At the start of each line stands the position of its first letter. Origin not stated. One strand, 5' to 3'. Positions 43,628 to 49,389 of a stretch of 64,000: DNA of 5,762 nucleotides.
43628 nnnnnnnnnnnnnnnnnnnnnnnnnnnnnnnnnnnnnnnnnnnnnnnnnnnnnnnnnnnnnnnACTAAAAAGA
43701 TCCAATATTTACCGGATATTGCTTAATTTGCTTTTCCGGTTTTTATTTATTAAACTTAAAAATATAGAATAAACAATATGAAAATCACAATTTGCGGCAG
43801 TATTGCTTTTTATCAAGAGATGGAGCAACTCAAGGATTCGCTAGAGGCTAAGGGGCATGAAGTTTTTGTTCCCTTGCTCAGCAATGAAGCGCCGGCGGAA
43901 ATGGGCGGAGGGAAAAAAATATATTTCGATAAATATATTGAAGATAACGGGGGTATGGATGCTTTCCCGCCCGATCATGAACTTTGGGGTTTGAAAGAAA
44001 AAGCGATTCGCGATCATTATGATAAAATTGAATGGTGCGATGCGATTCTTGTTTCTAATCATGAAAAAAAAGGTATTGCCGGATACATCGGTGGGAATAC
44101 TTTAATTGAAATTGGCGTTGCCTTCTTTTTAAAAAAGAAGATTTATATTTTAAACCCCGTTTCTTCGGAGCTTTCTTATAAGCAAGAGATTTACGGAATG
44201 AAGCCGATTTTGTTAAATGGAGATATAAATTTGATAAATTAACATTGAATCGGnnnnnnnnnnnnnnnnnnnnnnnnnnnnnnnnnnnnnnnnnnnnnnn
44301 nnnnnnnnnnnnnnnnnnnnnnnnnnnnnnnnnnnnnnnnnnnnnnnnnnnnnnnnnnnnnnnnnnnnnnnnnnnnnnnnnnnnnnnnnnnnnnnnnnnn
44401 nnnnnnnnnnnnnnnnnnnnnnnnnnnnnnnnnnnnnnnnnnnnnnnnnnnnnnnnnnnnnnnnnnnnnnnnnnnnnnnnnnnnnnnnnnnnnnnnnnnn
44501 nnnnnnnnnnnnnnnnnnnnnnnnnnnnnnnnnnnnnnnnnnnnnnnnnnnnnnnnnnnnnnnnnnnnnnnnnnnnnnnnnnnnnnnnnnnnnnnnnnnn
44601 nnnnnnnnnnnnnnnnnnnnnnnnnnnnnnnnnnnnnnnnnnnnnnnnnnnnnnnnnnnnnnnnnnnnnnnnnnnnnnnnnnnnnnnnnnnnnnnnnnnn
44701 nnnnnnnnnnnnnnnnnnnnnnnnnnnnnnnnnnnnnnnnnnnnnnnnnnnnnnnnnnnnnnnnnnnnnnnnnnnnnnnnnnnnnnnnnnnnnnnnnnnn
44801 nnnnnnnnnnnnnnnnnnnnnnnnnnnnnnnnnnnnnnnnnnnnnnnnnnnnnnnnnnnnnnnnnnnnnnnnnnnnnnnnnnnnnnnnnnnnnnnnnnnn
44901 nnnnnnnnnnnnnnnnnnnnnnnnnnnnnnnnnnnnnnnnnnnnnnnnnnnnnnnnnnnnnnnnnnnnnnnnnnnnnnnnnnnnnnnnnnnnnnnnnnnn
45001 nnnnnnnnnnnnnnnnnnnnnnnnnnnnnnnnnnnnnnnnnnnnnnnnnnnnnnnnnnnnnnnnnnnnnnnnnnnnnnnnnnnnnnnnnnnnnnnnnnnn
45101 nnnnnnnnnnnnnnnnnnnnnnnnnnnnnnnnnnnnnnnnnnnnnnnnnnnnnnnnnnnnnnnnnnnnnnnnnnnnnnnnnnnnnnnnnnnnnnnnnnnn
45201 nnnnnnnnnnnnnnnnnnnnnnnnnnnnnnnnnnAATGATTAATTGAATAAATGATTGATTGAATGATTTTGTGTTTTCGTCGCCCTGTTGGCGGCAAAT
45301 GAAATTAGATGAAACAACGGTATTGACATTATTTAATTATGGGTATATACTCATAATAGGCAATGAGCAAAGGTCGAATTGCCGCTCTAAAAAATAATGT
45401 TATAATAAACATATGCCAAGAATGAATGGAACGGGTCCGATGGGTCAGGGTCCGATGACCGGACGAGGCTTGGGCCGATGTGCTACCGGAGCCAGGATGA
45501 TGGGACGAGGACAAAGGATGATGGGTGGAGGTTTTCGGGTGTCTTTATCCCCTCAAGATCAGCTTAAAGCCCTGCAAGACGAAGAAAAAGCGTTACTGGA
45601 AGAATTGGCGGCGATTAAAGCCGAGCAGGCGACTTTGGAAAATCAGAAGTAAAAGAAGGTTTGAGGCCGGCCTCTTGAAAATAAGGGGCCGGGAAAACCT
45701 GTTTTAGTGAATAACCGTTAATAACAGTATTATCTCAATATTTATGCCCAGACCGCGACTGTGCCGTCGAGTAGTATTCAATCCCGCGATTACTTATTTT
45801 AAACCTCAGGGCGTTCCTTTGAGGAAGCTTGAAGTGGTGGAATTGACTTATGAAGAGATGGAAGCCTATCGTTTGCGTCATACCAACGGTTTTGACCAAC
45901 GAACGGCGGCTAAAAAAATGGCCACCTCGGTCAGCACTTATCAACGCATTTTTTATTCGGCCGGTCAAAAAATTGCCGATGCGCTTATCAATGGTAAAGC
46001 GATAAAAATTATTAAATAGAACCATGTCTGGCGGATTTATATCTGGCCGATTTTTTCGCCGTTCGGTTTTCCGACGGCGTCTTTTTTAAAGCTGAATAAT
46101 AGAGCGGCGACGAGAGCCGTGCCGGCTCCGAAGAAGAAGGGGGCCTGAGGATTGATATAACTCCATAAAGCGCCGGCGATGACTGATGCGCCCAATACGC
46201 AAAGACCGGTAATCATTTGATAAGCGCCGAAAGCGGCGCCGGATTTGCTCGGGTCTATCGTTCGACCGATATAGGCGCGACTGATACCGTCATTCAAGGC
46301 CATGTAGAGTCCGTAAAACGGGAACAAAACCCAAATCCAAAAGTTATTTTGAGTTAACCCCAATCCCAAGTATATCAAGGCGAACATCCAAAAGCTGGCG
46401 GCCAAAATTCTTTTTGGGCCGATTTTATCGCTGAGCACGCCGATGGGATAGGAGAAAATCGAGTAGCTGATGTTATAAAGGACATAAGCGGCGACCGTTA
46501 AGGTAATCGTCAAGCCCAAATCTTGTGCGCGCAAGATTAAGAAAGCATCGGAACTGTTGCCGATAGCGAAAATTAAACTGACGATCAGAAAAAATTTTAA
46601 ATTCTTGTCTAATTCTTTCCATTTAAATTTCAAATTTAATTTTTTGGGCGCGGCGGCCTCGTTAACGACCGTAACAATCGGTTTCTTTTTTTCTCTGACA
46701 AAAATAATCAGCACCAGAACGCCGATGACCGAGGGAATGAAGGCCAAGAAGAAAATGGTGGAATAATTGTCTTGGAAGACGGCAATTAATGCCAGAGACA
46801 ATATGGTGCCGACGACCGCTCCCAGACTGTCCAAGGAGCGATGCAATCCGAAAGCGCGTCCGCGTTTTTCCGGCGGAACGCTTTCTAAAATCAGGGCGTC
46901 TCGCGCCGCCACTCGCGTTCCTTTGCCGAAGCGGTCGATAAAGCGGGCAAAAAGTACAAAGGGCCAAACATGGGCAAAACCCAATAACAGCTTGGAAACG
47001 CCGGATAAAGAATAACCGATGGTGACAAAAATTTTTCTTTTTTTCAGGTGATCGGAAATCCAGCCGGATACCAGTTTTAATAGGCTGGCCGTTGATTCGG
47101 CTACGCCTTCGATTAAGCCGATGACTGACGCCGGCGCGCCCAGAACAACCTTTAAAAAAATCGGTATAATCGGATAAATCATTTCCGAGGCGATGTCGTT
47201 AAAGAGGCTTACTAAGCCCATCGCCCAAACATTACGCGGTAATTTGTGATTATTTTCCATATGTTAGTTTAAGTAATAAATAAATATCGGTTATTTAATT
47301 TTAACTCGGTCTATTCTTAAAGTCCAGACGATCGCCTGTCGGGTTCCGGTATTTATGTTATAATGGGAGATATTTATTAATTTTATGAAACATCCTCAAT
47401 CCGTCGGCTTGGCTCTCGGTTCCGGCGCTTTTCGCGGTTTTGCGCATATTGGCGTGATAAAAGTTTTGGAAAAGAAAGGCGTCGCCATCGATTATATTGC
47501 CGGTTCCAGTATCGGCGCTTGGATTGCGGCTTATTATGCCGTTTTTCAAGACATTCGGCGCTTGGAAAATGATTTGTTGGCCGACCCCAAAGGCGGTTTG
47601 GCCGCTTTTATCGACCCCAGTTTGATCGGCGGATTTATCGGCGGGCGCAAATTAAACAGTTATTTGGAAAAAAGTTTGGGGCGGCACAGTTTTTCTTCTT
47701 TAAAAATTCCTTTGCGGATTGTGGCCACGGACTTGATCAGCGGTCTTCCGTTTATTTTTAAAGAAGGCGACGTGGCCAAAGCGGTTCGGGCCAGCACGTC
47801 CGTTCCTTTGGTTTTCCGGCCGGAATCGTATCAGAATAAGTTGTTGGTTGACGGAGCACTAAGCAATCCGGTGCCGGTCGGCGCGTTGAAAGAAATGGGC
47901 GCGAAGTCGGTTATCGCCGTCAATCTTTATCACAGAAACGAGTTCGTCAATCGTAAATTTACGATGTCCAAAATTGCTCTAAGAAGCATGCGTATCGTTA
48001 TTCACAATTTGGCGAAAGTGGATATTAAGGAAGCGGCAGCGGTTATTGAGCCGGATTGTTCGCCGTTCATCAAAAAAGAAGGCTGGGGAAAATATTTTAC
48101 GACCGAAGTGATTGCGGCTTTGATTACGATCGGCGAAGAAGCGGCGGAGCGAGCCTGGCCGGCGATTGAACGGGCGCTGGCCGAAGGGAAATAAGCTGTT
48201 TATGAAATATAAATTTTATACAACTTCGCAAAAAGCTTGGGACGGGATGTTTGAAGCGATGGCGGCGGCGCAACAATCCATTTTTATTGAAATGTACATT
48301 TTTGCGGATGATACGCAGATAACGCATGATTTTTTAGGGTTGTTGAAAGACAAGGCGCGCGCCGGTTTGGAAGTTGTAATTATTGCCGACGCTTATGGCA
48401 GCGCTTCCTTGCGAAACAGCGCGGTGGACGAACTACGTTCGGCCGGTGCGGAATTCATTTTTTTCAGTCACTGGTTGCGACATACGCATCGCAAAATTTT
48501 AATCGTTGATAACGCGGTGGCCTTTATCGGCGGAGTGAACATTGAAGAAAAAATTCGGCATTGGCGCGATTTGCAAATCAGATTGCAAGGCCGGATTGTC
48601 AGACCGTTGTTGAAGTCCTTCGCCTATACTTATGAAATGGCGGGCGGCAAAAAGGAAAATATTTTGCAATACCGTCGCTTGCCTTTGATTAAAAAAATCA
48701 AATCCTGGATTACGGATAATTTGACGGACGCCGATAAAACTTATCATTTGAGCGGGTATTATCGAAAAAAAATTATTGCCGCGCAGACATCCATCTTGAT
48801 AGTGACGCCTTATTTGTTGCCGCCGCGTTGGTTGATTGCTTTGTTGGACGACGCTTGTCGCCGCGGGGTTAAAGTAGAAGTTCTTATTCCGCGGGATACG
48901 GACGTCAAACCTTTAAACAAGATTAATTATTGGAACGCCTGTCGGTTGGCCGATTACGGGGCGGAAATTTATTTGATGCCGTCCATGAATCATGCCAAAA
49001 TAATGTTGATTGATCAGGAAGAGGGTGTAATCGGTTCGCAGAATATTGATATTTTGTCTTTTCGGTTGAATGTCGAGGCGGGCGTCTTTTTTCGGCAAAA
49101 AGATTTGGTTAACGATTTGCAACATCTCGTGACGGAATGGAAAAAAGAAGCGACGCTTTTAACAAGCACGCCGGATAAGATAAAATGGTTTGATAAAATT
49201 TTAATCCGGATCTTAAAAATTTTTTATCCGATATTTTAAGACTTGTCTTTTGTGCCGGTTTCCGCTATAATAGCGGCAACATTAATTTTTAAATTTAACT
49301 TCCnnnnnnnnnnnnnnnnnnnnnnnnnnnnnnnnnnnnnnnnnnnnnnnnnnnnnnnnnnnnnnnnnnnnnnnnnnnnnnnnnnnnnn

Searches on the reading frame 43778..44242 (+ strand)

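Call 16: search_protein_families(library=pfam, proteins=[window:43778-44242:+], max_evalue=0.001)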
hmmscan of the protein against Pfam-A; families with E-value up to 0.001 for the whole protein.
window:43778-44242:+ (154 aa): 1 family
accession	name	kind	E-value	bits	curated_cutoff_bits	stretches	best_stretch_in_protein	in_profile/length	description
PF05014.21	Nuc_deoxyrib_tr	-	0.00044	20.8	28.8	0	14-132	16-103/117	Nucleoside 2-deoxyribosyltransferase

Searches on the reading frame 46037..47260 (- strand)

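Call 16: search_protein_families(library=pfam, proteins=[window:46037-47260:-], max_evalue=0.001)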
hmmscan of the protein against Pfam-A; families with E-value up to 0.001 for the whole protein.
window:46037-47260:- (407 aa): 3 families
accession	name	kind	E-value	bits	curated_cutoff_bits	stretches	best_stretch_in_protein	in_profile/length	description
PF07690.21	MFS_1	-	1e-51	176.4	33.4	2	15-251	2-235/347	Major Facilitator Superfamily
PF12832.13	MFS_1_like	-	1.4e-14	54.4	25.2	1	28-375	18-371/373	MFS_1 like family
PF00083.30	Sugar_tr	-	5.8e-09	35.8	22.3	1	62-200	63-203/452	Sugar (and other) transporter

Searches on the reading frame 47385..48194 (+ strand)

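Call 5: search_protein_families(library=pfam, proteins=[window:47385-48194:+], max_evalue=0.01)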
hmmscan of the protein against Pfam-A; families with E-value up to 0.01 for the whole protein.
window:47385-48194:+ (269 aa): 1 family
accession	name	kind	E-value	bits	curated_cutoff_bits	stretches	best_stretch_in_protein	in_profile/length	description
PF01734.28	Patatin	-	1.3e-29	104.3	27.7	1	9-168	1-190/191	Patatin-like phospholipase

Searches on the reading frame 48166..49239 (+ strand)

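Call 5: search_protein_families(library=pfam, proteins=[window:48166-49239:+], max_evalue=0.01)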
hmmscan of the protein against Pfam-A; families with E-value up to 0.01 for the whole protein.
window:48166-49239:+ (357 aa): 3 families
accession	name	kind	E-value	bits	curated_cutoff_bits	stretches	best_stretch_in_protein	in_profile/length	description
PF13091.12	PLDc_2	-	2.9e-36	124.7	27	2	201-320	3-126/132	PLD-like domain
PF00614.28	PLDc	-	1.6e-10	41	21.9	1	108-126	6-24/28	Phospholipase D Active site motif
PF11495.14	Regulator_TrmB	-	0.00019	21.2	22.2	1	200-328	16-132/233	Archaeal transcriptional regulator TrmB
